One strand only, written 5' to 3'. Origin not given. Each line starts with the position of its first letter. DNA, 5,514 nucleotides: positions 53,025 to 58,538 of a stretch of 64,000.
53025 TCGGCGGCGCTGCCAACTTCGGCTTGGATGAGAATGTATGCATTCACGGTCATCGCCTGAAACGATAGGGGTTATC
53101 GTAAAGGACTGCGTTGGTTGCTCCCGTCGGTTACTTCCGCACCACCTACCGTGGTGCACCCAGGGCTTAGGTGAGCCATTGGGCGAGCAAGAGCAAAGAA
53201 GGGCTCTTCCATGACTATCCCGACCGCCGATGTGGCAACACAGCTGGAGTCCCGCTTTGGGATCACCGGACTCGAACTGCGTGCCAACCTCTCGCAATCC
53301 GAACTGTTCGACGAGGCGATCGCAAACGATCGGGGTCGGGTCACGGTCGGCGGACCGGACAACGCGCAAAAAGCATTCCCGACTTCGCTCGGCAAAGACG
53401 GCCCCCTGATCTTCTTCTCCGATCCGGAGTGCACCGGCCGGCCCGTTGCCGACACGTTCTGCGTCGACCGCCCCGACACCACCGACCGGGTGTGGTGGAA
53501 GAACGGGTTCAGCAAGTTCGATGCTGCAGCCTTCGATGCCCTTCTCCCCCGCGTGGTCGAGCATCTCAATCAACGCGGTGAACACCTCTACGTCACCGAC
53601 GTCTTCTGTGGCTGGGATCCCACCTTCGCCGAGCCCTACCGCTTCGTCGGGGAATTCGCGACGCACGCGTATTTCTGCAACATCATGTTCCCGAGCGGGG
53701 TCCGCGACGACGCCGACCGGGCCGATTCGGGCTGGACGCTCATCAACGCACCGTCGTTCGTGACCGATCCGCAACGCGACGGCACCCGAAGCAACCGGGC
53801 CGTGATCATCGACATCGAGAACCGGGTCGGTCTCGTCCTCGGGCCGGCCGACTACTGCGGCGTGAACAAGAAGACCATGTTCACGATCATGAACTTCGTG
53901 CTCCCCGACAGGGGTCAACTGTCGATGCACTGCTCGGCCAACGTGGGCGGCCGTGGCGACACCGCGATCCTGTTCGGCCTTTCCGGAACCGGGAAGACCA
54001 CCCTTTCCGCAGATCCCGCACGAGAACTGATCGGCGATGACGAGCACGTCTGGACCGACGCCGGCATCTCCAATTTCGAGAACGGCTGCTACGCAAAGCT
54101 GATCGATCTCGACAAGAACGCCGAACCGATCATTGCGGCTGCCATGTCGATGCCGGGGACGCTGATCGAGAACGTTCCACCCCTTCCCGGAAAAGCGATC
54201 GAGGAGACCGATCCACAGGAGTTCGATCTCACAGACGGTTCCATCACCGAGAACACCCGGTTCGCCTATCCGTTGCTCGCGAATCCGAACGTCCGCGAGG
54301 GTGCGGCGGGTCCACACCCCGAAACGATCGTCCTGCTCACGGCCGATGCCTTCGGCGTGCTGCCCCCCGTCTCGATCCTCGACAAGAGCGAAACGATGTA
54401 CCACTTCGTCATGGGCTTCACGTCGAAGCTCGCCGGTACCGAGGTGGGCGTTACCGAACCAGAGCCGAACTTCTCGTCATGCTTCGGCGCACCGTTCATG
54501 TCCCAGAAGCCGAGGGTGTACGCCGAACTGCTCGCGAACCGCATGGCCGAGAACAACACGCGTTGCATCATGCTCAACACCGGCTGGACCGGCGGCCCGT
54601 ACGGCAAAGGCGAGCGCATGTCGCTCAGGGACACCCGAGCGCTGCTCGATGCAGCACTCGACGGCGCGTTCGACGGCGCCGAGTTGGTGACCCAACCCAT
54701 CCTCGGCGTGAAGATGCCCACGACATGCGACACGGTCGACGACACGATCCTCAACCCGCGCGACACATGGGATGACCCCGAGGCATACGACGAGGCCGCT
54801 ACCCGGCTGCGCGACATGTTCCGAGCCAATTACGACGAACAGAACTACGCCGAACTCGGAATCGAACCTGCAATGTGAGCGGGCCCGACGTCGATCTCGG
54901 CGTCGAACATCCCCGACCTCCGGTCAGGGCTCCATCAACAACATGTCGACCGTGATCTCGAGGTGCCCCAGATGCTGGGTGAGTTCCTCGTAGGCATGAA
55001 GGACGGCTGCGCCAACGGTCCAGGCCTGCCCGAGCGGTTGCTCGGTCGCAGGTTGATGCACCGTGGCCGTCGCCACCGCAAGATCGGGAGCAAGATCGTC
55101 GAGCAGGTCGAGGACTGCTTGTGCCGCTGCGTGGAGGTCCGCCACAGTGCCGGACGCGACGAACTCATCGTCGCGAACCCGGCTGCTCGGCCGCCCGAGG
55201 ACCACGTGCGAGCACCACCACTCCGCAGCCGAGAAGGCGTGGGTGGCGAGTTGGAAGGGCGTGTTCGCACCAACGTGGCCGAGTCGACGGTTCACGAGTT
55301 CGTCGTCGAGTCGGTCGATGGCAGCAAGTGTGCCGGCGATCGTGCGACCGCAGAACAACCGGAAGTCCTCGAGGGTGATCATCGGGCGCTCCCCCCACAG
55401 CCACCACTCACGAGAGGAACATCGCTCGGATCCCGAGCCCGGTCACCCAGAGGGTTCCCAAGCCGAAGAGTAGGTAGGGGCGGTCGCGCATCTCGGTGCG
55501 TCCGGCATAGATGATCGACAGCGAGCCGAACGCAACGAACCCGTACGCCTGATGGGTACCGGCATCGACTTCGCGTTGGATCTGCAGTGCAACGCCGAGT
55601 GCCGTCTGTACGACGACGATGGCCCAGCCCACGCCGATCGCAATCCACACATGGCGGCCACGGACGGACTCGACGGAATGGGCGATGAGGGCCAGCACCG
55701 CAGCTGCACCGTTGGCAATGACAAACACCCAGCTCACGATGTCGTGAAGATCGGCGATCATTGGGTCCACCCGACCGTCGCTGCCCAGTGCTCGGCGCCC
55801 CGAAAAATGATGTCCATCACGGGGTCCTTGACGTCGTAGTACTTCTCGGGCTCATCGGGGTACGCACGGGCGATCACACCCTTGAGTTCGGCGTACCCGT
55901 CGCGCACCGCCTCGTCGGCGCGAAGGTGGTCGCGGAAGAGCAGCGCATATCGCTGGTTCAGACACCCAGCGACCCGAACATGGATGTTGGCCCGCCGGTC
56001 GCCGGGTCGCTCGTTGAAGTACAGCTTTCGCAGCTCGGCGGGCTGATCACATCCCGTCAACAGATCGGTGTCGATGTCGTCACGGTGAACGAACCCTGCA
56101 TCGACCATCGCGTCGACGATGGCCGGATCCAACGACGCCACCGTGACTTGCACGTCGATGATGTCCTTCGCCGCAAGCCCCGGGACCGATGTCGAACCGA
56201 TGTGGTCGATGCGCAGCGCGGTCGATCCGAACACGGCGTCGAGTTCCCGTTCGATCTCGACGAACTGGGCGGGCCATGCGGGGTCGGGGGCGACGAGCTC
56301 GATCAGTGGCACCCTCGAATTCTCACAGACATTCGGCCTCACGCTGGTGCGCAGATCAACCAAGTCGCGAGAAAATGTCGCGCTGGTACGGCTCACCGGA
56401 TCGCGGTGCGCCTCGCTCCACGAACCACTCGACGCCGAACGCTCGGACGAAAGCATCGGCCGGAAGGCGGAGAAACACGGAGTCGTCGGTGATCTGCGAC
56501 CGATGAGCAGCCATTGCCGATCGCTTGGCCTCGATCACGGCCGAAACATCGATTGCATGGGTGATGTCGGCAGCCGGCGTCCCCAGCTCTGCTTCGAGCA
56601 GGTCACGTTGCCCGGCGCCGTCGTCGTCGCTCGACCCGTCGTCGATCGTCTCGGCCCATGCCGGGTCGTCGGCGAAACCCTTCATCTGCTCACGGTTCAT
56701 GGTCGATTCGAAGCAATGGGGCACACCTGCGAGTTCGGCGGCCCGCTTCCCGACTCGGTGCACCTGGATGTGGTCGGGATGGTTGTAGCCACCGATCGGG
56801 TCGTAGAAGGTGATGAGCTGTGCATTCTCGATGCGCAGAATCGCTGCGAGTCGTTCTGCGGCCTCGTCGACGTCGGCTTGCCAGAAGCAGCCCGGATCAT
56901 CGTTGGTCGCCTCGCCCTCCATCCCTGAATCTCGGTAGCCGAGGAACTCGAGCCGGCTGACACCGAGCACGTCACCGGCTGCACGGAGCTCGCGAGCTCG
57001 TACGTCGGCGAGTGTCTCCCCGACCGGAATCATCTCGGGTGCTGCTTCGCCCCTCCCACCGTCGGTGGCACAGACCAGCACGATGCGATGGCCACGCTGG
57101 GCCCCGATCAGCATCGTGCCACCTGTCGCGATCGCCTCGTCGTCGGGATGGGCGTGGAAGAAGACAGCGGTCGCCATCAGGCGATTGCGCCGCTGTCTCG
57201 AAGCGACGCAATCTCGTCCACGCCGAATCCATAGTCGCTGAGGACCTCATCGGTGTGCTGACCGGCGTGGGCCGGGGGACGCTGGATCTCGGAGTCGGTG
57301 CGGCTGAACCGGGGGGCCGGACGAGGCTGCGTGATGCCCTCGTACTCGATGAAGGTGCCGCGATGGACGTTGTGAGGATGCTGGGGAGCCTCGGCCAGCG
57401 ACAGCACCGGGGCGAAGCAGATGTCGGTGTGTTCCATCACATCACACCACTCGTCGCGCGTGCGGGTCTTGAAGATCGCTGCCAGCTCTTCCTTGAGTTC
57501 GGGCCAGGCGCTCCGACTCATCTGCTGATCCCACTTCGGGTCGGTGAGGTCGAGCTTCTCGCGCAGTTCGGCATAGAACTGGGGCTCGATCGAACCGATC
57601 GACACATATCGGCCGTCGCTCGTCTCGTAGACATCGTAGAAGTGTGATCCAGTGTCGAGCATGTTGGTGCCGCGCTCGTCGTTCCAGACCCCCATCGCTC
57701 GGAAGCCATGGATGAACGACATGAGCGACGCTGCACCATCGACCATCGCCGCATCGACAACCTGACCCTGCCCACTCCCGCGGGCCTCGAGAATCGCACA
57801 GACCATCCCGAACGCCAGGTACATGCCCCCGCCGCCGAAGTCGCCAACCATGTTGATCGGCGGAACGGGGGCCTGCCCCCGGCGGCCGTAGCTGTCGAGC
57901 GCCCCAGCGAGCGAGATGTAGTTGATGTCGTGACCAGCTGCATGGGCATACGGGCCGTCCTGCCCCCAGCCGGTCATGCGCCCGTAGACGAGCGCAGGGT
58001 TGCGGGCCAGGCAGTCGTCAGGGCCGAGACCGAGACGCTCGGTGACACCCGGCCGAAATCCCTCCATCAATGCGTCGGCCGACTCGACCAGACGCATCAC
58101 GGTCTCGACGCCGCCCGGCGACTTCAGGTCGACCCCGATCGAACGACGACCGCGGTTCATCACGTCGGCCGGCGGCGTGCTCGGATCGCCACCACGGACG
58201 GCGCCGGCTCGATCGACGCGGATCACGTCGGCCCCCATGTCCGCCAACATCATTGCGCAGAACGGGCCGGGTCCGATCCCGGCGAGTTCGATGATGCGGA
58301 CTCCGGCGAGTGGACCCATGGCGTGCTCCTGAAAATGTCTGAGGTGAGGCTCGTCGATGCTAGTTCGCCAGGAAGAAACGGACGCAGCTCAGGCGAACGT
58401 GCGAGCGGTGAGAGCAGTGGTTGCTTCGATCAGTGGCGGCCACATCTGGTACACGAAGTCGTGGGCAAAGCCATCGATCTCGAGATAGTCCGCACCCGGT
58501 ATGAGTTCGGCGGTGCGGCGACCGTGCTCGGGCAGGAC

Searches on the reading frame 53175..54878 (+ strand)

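Call 37: search_protein_families(library=pfam, proteins=[window:53175-54878:+], max_evalue=0.00001)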
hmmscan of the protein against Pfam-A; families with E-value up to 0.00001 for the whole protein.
window:53175-54878:+ (567 aa): 1 family
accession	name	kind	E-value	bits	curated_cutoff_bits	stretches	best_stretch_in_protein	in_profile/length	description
PF01293.25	PEPCK_ATP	-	1.5e-158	528.8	26.5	1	68-523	20-464/465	Phosphoenolpyruvate carboxykinase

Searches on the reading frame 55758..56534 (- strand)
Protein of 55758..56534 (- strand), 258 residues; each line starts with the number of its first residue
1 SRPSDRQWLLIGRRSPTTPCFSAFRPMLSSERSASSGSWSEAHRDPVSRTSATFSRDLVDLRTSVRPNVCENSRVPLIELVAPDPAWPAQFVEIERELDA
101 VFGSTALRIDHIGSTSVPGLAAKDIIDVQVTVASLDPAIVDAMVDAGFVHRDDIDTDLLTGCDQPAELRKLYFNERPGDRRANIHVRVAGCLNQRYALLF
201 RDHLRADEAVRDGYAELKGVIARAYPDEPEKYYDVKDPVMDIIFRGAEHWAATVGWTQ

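Call 41: search_protein_families(library=pfam, proteins=[window:55758-56534:-], max_evalue=0.0001)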
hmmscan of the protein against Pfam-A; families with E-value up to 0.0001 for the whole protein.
window:55758-56534:- (258 aa): 1 family
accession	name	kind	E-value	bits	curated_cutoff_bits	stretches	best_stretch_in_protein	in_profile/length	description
PF04229.20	GrpB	-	2.4e-40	138.8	25.5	1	78-243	2-156/159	GrpB protein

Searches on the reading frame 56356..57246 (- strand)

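Call 41: search_protein_families(library=pfam, proteins=[window:56356-57246:-], max_evalue=0.0001)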
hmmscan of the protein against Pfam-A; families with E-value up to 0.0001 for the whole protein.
window:56356-57246:- (296 aa): 1 family
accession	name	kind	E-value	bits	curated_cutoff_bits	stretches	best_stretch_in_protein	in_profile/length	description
PF02585.22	PIG-L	-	3.6e-28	99.1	28.2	1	29-169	2-128/129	GlcNAc-PI de-N-acetylase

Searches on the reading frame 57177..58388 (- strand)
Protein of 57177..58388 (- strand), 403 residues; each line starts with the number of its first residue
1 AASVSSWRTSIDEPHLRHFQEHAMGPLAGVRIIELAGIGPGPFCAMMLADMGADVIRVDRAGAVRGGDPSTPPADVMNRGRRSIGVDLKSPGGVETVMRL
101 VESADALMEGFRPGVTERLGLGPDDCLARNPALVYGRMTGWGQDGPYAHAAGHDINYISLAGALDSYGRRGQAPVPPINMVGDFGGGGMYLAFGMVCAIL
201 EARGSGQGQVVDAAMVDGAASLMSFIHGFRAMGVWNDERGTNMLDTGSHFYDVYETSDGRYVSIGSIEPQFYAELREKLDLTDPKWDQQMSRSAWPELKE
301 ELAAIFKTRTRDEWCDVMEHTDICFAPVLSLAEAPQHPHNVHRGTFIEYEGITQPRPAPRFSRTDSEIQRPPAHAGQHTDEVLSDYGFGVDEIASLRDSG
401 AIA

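Call 37: search_protein_families(library=pfam, proteins=[window:57177-58388:-], max_evalue=0.00001)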
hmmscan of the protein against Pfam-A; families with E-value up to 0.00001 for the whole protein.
window:57177-58388:- (403 aa): 1 family
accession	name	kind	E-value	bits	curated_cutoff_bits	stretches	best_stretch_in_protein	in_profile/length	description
PF02515.22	CoA_transf_3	-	4.7e-88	296.2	23.3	1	27-379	1-366/366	CoA-transferase family III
